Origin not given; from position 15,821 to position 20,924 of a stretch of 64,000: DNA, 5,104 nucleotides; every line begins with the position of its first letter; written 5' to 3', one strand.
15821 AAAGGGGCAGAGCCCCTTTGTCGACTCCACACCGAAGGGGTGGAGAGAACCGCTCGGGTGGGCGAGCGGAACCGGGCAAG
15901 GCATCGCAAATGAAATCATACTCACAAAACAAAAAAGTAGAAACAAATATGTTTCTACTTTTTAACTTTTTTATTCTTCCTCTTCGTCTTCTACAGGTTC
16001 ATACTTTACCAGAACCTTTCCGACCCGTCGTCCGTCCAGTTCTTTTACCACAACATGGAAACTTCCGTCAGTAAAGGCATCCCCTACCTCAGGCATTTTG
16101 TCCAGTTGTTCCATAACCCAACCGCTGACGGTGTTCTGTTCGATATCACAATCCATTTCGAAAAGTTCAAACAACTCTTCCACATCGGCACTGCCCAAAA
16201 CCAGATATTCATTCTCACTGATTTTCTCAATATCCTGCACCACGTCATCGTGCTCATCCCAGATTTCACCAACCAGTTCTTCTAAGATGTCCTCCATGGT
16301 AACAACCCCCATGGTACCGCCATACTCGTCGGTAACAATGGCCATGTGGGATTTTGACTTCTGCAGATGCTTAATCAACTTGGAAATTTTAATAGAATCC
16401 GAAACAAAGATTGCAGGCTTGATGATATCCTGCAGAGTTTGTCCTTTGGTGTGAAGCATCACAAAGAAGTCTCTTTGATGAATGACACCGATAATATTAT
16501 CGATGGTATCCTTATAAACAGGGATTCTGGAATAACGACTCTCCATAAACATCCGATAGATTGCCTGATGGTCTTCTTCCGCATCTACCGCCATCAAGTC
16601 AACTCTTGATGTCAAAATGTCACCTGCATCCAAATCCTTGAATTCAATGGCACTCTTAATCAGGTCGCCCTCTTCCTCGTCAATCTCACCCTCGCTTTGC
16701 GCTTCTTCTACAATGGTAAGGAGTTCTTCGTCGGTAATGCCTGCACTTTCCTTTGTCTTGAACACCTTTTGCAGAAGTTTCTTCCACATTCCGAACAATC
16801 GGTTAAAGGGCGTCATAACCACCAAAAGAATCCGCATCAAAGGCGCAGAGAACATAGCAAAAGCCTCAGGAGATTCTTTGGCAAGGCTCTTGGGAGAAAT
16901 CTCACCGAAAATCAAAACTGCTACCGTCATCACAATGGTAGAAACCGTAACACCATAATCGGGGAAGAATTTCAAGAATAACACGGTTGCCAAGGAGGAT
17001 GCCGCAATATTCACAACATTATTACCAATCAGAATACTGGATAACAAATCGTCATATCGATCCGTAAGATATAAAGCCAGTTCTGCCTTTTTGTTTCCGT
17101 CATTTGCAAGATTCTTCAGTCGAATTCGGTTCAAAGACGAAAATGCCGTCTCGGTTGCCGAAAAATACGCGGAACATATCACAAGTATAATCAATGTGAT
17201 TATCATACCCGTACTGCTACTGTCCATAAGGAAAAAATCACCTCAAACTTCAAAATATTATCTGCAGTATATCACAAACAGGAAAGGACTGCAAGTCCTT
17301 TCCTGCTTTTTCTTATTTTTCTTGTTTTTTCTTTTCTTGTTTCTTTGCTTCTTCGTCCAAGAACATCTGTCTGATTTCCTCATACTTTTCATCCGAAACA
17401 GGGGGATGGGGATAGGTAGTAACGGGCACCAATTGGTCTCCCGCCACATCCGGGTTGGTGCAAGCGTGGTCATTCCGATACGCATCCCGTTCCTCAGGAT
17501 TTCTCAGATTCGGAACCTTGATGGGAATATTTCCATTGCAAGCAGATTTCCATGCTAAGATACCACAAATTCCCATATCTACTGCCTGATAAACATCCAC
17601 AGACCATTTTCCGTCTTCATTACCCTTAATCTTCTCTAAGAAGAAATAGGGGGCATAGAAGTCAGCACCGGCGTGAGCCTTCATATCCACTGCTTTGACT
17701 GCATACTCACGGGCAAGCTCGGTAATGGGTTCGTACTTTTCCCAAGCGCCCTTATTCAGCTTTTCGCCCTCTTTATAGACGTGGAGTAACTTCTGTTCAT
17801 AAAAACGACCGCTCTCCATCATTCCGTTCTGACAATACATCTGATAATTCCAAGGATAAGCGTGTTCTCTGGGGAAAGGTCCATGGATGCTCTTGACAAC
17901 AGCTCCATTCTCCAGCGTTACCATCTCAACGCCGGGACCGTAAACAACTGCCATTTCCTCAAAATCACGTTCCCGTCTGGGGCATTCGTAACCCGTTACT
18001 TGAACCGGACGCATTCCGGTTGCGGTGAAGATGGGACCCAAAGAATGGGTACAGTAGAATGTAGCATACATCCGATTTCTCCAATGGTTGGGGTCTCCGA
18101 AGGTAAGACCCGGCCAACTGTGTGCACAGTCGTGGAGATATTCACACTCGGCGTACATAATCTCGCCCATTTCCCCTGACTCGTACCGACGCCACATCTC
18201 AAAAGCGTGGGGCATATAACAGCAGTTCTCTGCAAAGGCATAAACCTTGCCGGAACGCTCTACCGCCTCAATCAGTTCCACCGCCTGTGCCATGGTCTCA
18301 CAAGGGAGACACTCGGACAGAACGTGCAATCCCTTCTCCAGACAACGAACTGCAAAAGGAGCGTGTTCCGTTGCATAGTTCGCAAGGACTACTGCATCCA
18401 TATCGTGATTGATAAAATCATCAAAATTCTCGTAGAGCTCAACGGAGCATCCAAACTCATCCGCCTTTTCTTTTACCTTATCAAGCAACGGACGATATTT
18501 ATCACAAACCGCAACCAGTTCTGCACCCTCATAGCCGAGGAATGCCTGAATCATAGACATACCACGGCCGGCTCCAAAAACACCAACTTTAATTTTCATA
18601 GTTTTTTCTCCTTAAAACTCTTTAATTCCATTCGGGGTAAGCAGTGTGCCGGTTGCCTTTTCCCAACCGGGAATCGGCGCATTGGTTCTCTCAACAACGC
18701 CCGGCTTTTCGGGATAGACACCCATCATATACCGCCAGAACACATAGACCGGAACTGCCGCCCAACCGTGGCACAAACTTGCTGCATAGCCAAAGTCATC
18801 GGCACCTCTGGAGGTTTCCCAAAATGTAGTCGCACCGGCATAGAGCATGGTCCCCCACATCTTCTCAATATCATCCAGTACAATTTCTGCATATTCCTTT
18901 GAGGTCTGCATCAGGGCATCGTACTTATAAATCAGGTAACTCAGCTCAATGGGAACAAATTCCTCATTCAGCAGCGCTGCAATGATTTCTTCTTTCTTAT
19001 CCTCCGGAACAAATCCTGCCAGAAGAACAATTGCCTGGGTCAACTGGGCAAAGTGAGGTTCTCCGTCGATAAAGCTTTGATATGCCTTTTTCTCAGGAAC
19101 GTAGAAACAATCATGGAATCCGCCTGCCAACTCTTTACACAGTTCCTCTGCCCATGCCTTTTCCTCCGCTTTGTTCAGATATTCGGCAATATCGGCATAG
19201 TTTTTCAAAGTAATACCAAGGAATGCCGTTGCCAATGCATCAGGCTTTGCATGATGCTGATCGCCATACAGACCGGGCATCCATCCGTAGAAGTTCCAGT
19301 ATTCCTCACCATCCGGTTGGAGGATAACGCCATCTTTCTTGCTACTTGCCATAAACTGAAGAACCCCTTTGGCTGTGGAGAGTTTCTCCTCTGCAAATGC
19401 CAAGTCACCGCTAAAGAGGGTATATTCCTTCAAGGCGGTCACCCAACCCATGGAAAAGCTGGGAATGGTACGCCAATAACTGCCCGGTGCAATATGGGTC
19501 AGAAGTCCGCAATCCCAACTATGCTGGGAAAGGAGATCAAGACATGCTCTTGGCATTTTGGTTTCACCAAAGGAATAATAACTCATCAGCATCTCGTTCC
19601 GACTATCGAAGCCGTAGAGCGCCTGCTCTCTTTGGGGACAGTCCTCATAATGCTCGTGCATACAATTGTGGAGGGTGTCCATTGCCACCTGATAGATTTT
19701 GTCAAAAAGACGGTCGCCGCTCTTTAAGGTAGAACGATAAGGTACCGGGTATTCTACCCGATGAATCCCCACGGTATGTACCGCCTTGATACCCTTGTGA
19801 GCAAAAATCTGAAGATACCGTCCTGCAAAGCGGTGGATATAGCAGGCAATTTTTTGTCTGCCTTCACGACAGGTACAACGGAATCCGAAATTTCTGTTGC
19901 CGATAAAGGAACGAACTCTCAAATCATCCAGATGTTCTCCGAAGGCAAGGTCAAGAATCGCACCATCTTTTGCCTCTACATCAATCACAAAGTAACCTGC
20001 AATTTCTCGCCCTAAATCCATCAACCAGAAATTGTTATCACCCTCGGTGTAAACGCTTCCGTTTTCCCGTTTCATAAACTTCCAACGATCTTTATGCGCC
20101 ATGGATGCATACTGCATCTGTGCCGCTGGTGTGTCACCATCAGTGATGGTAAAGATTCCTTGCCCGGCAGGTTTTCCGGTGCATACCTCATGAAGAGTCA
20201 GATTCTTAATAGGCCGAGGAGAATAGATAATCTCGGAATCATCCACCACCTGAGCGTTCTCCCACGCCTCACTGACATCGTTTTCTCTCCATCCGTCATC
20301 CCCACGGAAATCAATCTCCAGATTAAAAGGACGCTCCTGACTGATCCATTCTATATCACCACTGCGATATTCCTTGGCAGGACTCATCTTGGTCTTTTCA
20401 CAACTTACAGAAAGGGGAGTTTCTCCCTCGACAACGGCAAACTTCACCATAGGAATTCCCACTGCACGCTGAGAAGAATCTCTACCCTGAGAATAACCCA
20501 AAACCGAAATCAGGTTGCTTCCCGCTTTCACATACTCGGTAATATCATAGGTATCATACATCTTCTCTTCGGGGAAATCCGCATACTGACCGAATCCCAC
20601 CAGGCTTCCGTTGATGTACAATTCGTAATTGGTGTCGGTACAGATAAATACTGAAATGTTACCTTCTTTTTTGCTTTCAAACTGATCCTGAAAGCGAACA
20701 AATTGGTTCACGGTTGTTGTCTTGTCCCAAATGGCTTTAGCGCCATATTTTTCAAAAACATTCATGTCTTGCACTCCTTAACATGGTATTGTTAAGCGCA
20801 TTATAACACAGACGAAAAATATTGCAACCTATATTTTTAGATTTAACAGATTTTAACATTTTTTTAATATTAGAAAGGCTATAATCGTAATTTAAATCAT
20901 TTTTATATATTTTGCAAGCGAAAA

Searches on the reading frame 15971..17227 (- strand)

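Call 23: search_protein_families(library=pfam, proteins=[window:15971-17227:-], max_evalue=0.0001)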
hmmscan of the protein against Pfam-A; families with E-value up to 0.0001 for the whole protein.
window:15971-17227:- (418 aa): 3 families
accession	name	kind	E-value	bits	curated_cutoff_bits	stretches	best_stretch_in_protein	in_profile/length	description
PF01595.25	CNNM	-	1.2e-52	178.6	28.4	1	11-186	2-181/181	Cyclin M transmembrane N-terminal domain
PF03471.22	CorC_HlyC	-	1.6e-15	57.3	27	1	335-409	2-79/81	Transporter associated domain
PF00571.33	CBS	-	1.9e-14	54.1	24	1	267-319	3-56/57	CBS domain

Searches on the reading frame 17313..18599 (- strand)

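Call 23: search_protein_families(library=pfam, proteins=[window:17313-18599:-], max_evalue=0.0001)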
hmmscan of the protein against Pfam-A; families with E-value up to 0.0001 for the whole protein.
window:17313-18599:- (428 aa): 1 family
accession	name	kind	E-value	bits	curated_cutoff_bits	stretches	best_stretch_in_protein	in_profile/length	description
PF01408.29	GFO_IDH_MocA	-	1.4e-11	45.6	24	1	3-121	1-117/120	Oxidoreductase family, NAD-binding Rossmann fold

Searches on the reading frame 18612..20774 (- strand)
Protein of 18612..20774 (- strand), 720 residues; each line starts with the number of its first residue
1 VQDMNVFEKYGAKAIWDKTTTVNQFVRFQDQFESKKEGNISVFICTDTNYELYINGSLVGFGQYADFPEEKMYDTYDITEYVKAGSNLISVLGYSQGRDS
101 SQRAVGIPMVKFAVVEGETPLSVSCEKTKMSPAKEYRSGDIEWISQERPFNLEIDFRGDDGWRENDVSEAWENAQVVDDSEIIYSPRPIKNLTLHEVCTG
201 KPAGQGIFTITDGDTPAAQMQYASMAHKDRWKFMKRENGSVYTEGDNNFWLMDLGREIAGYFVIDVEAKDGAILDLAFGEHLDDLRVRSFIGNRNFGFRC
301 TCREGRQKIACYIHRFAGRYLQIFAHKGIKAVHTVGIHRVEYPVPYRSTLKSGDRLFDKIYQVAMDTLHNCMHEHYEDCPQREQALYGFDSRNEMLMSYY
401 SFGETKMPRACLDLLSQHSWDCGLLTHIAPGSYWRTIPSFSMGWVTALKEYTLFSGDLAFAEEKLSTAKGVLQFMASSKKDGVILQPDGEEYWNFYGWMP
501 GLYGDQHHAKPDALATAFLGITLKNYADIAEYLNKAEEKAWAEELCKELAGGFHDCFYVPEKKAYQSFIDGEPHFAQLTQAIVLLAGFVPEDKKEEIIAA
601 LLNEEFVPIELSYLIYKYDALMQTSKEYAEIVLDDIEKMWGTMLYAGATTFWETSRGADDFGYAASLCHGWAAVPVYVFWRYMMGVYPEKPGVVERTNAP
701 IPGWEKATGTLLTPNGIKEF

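Call 7: search_protein_families(library=pfam, proteins=[window:18612-20774:-], max_evalue=0.001)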
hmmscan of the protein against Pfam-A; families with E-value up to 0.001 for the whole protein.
window:18612-20774:- (720 aa): 4 families
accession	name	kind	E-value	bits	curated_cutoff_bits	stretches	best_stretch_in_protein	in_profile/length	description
PF17389.8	Bac_rhamnosid6H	-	8.6e-27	94.7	24.5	1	348-681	4-337/339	Bacterial alpha-L-rhamnosidase 6 hairpin glycosidase domain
PF08531.16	Bac_rhamnosid_N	-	2.9e-05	24.4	25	1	41-92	7-62/172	Alpha-L-rhamnosidase N-terminal domain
PF05592.18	Bac_rhamnosid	-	3.4e-05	24.1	22.2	1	248-323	6-84/102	Bacterial alpha-L-rhamnosidase concanavalin-like domain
PF02837.24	Glyco_hydro_2_N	-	0.00017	22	28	1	42-92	87-132/169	Glycosyl hydrolases family 2, sugar binding domain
